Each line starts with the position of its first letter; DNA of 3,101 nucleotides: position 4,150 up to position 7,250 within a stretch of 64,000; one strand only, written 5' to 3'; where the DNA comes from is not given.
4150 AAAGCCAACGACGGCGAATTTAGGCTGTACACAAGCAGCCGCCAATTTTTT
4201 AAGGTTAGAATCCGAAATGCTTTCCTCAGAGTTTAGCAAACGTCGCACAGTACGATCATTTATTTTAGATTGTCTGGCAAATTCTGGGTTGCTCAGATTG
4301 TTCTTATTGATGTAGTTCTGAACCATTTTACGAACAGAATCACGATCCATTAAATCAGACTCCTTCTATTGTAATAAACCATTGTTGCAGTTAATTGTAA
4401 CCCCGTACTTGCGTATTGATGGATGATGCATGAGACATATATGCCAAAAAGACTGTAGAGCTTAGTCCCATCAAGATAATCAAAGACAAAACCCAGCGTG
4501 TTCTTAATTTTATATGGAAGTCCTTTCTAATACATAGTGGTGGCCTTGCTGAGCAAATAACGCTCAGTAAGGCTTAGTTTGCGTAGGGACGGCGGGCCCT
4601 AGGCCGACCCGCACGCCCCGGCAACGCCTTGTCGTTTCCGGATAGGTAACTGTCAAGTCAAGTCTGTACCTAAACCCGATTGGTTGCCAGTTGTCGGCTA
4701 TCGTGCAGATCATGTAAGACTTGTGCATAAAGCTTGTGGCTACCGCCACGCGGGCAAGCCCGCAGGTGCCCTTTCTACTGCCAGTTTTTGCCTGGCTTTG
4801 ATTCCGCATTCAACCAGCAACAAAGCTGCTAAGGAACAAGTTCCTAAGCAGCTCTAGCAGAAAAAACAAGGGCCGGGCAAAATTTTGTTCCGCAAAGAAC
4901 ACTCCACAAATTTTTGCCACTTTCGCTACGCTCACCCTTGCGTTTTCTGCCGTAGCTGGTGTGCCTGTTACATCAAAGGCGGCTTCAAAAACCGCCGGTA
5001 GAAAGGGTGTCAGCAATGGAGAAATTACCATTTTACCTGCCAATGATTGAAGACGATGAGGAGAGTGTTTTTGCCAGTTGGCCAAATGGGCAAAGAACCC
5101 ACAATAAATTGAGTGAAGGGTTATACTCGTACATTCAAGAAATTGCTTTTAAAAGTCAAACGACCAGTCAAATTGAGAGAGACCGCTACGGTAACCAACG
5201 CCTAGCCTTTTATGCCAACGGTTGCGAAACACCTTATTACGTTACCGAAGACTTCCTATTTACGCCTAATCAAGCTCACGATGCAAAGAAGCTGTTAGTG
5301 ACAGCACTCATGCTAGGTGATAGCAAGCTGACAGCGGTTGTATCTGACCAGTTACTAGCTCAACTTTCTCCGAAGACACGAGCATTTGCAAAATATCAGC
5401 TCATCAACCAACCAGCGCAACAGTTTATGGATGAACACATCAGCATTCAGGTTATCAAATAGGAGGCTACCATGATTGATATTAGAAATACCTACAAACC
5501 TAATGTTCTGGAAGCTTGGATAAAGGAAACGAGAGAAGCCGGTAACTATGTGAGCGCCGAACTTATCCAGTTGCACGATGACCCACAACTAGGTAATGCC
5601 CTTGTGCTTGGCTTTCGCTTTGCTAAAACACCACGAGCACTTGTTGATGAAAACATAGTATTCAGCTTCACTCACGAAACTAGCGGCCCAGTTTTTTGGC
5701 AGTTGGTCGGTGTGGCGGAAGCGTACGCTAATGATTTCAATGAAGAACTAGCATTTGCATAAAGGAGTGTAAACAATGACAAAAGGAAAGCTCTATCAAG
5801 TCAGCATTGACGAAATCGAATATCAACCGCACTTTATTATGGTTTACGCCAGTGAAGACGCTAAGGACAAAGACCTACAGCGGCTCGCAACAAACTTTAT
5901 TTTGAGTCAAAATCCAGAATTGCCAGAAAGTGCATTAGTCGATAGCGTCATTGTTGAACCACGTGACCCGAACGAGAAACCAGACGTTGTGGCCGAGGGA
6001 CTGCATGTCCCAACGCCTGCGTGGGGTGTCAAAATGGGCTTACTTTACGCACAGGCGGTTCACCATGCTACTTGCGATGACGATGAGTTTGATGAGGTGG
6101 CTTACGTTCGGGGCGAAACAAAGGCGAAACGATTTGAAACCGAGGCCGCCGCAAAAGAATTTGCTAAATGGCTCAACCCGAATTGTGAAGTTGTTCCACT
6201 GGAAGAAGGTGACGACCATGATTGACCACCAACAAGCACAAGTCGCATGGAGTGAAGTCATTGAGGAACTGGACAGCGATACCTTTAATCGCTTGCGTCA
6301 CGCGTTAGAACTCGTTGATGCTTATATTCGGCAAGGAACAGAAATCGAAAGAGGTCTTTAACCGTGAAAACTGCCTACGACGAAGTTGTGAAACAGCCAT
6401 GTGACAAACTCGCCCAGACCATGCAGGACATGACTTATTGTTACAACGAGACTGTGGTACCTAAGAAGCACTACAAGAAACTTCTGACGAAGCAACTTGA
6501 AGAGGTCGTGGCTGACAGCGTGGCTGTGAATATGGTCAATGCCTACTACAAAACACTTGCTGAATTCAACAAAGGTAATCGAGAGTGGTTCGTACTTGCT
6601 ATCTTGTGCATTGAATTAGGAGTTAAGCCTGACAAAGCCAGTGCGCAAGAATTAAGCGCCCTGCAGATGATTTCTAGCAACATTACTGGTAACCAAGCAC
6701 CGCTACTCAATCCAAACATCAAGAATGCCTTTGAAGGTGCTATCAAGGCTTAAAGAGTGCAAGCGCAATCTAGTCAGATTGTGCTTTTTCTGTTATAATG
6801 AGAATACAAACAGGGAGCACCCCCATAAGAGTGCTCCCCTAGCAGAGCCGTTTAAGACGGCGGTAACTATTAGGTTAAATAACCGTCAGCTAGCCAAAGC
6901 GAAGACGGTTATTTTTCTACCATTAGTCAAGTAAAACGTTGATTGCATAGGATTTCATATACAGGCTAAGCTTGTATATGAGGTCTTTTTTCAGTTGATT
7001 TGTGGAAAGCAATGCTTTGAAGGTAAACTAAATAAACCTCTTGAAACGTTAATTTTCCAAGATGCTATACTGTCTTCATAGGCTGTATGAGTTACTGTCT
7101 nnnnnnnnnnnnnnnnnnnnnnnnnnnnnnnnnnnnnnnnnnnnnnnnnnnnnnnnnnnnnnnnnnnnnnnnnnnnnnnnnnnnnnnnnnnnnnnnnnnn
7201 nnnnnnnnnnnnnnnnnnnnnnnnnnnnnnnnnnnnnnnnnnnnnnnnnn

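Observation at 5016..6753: Compact operon of five small unknown proteins, candidate anti-defence / establishment genes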

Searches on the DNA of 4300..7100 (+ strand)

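Call 10: search_dna_similar(query=window:4300-7100:+, collection=plasmids, mode=near, max_rows=30)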
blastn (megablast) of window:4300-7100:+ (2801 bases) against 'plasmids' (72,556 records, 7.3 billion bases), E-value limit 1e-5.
Records with a match: 60; places in all: 78; records where one place covers at least 80% of the query: 25.
Best place of each record, by identity: 95-99% 17; 90-95% 24; 80-90% 16; 60-80% 3.
By first word of the organism name: Lacticaseibacillus 57; Lactiplantibacillus 3.
By predicted mobility (MOB-suite, as given by PLSDB): mobilizable 48; conjugative 7; non-mobilizable 5.
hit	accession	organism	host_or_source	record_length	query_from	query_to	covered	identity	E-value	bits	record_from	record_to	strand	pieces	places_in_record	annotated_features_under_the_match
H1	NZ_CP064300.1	Lacticaseibacillus paracasei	single cell,kimchi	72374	1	2788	100%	94.8%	0e+0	4363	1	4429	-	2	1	IS110 family transposase | transposase | nitroreductase | hypothetical protein (x4)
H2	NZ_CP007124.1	Lacticaseibacillus paracasei N1115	traditional homemade dairy product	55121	1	2617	93%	95.1%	0e+0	4128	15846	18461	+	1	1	hypothetical protein (x5) | helix-turn-helix transcriptional regulator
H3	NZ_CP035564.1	Lacticaseibacillus paracasei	cell culture,food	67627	200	2801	93%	95.4%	0e+0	4146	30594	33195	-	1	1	nitroreductase | hypothetical protein (x3) | DNA/RNA non-specific endonuclease | IS110 family transposase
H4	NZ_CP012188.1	Lacticaseibacillus paracasei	cell culture,Koumiss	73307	1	2617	93%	94.0%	0e+0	3964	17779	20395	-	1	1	hypothetical protein (x5) | helix-turn-helix transcriptional regulator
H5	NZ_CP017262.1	Lacticaseibacillus paracasei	cell culture,cheese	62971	1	2617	93%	94.0%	0e+0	3958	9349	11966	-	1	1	hypothetical protein (x5) | transcriptional regulator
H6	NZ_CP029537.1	Lacticaseibacillus paracasei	cell culture,cream products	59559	1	2617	90%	94.9%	0e+0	3960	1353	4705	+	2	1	DNA/RNA non-specific endonuclease | nitroreductase | hypothetical protein (x4) | XRE family transcriptional regulator | putative holin-like toxin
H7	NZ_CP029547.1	Lacticaseibacillus paracasei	bacterial culture,cheese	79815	1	2617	90%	93.4%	0e+0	3773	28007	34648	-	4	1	ISLre2 family transposase | IS110 family transposase | DNA/RNA non-specific endonuclease | hypothetical protein (x3) | transcriptional regulator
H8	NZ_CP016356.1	Lacticaseibacillus paracasei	cell culture,starter culture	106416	1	2617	90%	93.1%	0e+0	3723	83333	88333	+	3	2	ISLre2 family transposase | DNA/RNA non-specific endonuclease | nitroreductase | hypothetical protein (x5) | putative holin-like toxin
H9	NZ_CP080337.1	Lacticaseibacillus paracasei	pure culture,Sweet Potato Sour Liquid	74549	200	2617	86%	95.4%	0e+0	3855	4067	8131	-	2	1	ISLre2 family transposase | hypothetical protein (x5) | DNA/RNA non-specific endonuclease | putative holin-like toxin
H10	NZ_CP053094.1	Lacticaseibacillus paracasei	whole organism,fermented milk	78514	200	2617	86%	95.1%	0e+0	3807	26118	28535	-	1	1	nitroreductase | hypothetical protein (x3) | DNA/RNA non-specific endonuclease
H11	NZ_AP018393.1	Lacticaseibacillus paracasei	-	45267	200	2617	86%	95.1%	0e+0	3838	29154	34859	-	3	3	ISLre2 family transposase | IS110 family transposase | nitroreductase | hypothetical protein (x3)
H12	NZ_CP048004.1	Lacticaseibacillus paracasei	Canine,Single cell,Canine feces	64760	200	2599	86%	95.4%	0e+0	3821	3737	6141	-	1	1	hypothetical protein (x4) | DNA/RNA non-specific endonuclease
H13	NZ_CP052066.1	Lacticaseibacillus paracasei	Homo sapiens,whole organism,feces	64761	200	2599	86%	95.4%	0e+0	3821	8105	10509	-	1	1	hypothetical protein (x4) | DNA/RNA non-specific endonuclease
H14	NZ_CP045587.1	Lacticaseibacillus rhamnosus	cell culture,probitic products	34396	200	2617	86%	94.4%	0e+0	3718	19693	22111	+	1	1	hypothetical protein (x5) | DNA/RNA non-specific endonuclease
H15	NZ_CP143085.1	Lacticaseibacillus paracasei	-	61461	200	2617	86%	94.4%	0e+0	3733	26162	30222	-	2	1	IS110 family transposase | hypothetical protein (x5) | DNA/RNA non-specific endonuclease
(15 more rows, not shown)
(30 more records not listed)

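Call 11: get_annotated_region(hit=H2, flank=8000)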
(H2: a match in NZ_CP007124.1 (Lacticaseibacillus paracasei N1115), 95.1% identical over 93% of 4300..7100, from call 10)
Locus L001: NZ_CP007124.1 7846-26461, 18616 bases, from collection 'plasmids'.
description: Lacticaseibacillus paracasei N1115 plasmid unnamed_2, complete sequence
organism: Lacticaseibacillus paracasei N1115 (NCBI taxid 1446494)
taxonomy: Bacteria; Bacillota; Bacilli; Lactobacillales; Lactobacillaceae; Lacticaseibacillus; Lacticaseibacillus paracasei; Lacticaseibacillus paracasei N1115
host: -; source: traditional homemade dairy product; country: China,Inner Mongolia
typing (MOB-suite, as given by PLSDB): mobilizable; relaxase MOBP,MOBP
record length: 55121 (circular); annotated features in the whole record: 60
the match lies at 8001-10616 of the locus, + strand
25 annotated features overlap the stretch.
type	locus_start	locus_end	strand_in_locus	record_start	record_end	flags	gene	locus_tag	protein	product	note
CDS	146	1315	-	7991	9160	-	-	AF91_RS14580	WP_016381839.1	ROK family transcriptional regulator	GO:0006355 - regulation of DNA-templated transcription [Evidence IEA]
CDS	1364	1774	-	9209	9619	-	-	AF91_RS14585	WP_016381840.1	PTS sugar transporter subunit IIA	GO:0008643 - carbohydrate transport [Evidence IEA]; GO:0009401 - phosphoenolpyruvate-dependent sugar phosphotransferase ...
CDS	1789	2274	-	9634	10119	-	-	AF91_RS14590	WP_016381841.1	PTS sugar transporter subunit IIB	GO:0008643 - carbohydrate transport [Evidence IEA]; GO:0009401 - phosphoenolpyruvate-dependent sugar phosphotransferase ...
CDS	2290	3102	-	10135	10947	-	-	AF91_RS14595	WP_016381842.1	PTS system mannose/fructose/sorbose family transporter subunit IID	GO:0008643 - carbohydrate transport [Evidence IEA]; GO:0009401 - phosphoenolpyruvate-dependent sugar phosphotransferase ...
CDS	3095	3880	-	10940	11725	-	-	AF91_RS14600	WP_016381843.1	PTS sugar transporter subunit IIC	GO:0034219 - carbohydrate transmembrane transport [Evidence IEA]; GO:0009401 - phosphoenolpyruvate-dependent sugar ...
CDS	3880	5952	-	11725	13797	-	-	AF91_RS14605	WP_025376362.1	TIM-barrel domain-containing protein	GO:0005975 - carbohydrate metabolic process [Evidence IEA]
CDS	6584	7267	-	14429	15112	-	-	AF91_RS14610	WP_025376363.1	IS6 family transposase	-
CDS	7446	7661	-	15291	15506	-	-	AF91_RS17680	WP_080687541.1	glutaredoxin domain-containing protein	-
CDS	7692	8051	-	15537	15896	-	-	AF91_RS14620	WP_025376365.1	helix-turn-helix transcriptional regulator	-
CDS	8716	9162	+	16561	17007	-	-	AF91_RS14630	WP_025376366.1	hypothetical protein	-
CDS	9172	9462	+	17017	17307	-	-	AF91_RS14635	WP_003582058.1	hypothetical protein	-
CDS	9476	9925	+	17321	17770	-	-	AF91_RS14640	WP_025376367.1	hypothetical protein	-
CDS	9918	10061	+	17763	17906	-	-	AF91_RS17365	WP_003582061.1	hypothetical protein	-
CDS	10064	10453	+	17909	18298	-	-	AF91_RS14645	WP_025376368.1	hypothetical protein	-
CDS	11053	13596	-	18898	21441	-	-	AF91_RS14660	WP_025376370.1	DUF3991 domain-containing protein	-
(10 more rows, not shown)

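Call 12: get_annotated_region(hit=H3, flank=8000)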
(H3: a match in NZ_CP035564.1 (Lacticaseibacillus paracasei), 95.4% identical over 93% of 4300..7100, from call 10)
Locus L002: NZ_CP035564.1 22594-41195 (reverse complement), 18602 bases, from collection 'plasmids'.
description: Lacticaseibacillus paracasei strain SRCM103299 plasmid unnamed1
organism: Lacticaseibacillus paracasei (NCBI taxid 1597)
taxonomy: Bacteria; Bacillota; Bacilli; Lactobacillales; Lactobacillaceae; Lacticaseibacillus; Lacticaseibacillus paracasei
host: -; source: cell culture,food; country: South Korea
typing (MOB-suite, as given by PLSDB): mobilizable; replicon rep_cluster_816; relaxase MOBP
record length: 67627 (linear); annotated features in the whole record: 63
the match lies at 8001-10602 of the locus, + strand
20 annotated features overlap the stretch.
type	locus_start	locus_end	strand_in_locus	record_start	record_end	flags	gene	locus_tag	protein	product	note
CDS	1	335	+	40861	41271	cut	-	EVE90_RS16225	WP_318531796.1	hypothetical protein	-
CDS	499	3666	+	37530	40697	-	-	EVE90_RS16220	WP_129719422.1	HsdR family type I site-specific deoxyribonuclease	GO:0009307 - DNA restriction-modification system [Evidence IEA]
CDS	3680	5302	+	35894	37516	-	-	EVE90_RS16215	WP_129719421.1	type I restriction-modification system subunit M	GO:0006306 - DNA methylation [Evidence IEA]; GO:0009307 - DNA restriction-modification system [Evidence IEA]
CDS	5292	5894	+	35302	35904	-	-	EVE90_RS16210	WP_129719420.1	restriction endonuclease subunit S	GO:0006304 - DNA modification [Evidence IEA]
CDS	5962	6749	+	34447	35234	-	-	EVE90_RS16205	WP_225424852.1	IS5 family transposase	-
CDS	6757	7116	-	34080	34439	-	-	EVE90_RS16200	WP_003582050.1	hypothetical protein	-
CDS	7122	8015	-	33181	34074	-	-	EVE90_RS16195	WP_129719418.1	DNA/RNA non-specific endonuclease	-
CDS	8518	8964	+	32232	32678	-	-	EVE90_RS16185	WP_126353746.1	hypothetical protein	-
CDS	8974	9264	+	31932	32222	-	-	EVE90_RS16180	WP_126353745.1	hypothetical protein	-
CDS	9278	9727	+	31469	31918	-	-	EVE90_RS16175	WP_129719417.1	nitroreductase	-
CDS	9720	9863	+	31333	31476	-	-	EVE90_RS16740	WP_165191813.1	hypothetical protein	-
CDS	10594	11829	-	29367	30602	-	-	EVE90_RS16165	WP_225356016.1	IS110 family transposase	-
CDS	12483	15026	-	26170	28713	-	-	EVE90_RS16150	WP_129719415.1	DUF3991 domain-containing protein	-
CDS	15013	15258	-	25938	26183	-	-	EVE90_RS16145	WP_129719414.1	hypothetical protein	-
CDS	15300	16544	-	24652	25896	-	mobP2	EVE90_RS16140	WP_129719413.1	MobP2 family relaxase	-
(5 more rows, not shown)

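Call 35: search_rna_families(source=window, start=4300, end=7100, threshold=evalue, max_evalue=1, show_alignments=2)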
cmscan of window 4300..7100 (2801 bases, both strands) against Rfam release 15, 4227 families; matches with E-value up to 1: 4.
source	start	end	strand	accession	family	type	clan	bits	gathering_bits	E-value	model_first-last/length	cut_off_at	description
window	6796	6881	+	RF01776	RatA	Gene; antitoxin;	-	55.4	49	1.4e-06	1-91/91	no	RNA anti-toxin A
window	4821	4855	-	RF04201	MIR7510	Gene; miRNA;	-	23.6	93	0.18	1-79/79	no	MIR7510 microRNA precursor family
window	4826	4875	+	RF01100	PK-BYV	Cis-reg;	-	22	50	0.13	1-40/40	no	3'-terminal pseudoknot in BYV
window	6923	7003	+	RF00765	mir-337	Gene; miRNA;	-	19.6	80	0.78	1-93/93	no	mir-337 microRNA precursor family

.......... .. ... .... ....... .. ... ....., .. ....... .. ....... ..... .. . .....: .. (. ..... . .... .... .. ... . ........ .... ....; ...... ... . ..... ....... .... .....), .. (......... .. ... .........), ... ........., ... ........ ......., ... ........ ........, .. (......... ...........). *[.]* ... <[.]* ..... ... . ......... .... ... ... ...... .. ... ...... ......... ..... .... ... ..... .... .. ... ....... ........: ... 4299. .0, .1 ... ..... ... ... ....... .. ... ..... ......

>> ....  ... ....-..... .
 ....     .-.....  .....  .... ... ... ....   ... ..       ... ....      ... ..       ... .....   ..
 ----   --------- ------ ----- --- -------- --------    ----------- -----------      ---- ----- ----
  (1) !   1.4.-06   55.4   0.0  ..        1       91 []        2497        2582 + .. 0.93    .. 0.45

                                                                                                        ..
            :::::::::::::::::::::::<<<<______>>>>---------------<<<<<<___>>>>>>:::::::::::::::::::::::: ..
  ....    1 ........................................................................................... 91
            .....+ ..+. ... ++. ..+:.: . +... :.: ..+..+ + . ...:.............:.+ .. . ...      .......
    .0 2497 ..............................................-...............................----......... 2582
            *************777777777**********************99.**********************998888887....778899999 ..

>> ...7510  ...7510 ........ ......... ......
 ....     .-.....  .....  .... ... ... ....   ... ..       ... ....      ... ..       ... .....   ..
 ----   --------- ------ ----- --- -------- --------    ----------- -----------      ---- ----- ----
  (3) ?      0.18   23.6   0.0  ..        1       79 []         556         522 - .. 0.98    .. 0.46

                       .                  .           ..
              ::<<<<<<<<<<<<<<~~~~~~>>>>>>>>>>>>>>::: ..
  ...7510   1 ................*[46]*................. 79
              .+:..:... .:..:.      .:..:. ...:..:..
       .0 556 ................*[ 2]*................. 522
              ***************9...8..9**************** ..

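Call 49: search_dna_similar(query=window:4540-5015:+, collection=plasmids, mode=distant, max_rows=40, rows=spread, max_evalue=0.001)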
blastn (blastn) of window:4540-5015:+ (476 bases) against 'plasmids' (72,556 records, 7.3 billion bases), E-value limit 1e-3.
Records with a match: 50; places in all: 72; records where one place covers at least 80% of the query: 29.
Best place of each record, by identity: 95-99% 16; 90-95% 22; 80-90% 7; 60-80% 5.
By first word of the organism name: Lacticaseibacillus 49; Lactiplantibacillus 1.
By predicted mobility (MOB-suite, as given by PLSDB): mobilizable 44; conjugative 4; non-mobilizable 2.
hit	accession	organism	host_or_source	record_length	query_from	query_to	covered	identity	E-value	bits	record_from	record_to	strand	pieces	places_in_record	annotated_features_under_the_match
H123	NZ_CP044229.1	Lacticaseibacillus rhamnosus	Homo sapiens,cell culture,intestinal ...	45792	1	476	100%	95.4%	0e+0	755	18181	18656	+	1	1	none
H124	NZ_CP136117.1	Lacticaseibacillus rhamnosus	human,blood (terminal ileitis)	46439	1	476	100%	95.4%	0e+0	755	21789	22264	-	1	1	none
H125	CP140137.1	Lacticaseibacillus casei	Homo sapiens,whole organism,mother milk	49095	1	476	100%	95.2%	0e+0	750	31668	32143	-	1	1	none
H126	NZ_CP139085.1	Lacticaseibacillus paracasei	Homo sapiens,whole organism,milk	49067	1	476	100%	95.2%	0e+0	750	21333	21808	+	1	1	hypothetical protein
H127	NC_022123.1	Lacticaseibacillus paracasei subsp. paracasei 8700:2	Homo sapiens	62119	1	476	100%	95.2%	0e+0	746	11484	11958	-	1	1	none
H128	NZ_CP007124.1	Lacticaseibacillus paracasei N1115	traditional homemade dairy product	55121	3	476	100%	95.4%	0e+0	751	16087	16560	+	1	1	none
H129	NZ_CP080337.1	Lacticaseibacillus paracasei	pure culture,Sweet Potato Sour Liquid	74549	1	476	100%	94.8%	0e+0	741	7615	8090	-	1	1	none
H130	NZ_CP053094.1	Lacticaseibacillus paracasei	whole organism,fermented milk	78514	1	476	100%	94.8%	0e+0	741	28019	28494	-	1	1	none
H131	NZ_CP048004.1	Lacticaseibacillus paracasei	Canine,Single cell,Canine feces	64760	1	472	99%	94.7%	0e+0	732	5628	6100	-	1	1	none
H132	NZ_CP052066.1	Lacticaseibacillus paracasei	Homo sapiens,whole organism,feces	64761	1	472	99%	94.7%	0e+0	732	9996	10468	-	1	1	none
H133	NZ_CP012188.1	Lacticaseibacillus paracasei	cell culture,Koumiss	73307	1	472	99%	94.1%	0e+0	720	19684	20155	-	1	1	none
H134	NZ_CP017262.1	Lacticaseibacillus paracasei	cell culture,cheese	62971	1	472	99%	93.9%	0e+0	714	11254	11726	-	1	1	none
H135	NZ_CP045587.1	Lacticaseibacillus rhamnosus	cell culture,probitic products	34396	1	472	99%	93.2%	0e+0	700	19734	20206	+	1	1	none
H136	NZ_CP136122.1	Lacticaseibacillus paracasei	human,blood culture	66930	1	472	99%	93.2%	0e+0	700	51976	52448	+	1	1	none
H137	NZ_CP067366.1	Lacticaseibacillus rhamnosus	microbe,Kefir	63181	17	476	97%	95.4%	0e+0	730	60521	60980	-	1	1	none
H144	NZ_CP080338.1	Lacticaseibacillus paracasei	pure culture,Sweet Potato Sour Liquid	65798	1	471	99%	79.5%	5e-108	398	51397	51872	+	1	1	none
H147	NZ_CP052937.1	Lacticaseibacillus paracasei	whole organism,fermented milk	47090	1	468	68%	79.0%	6e-50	258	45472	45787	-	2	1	none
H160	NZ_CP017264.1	Lacticaseibacillus paracasei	cell culture,cheese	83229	1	213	45%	90.7%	2e-76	293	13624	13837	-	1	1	none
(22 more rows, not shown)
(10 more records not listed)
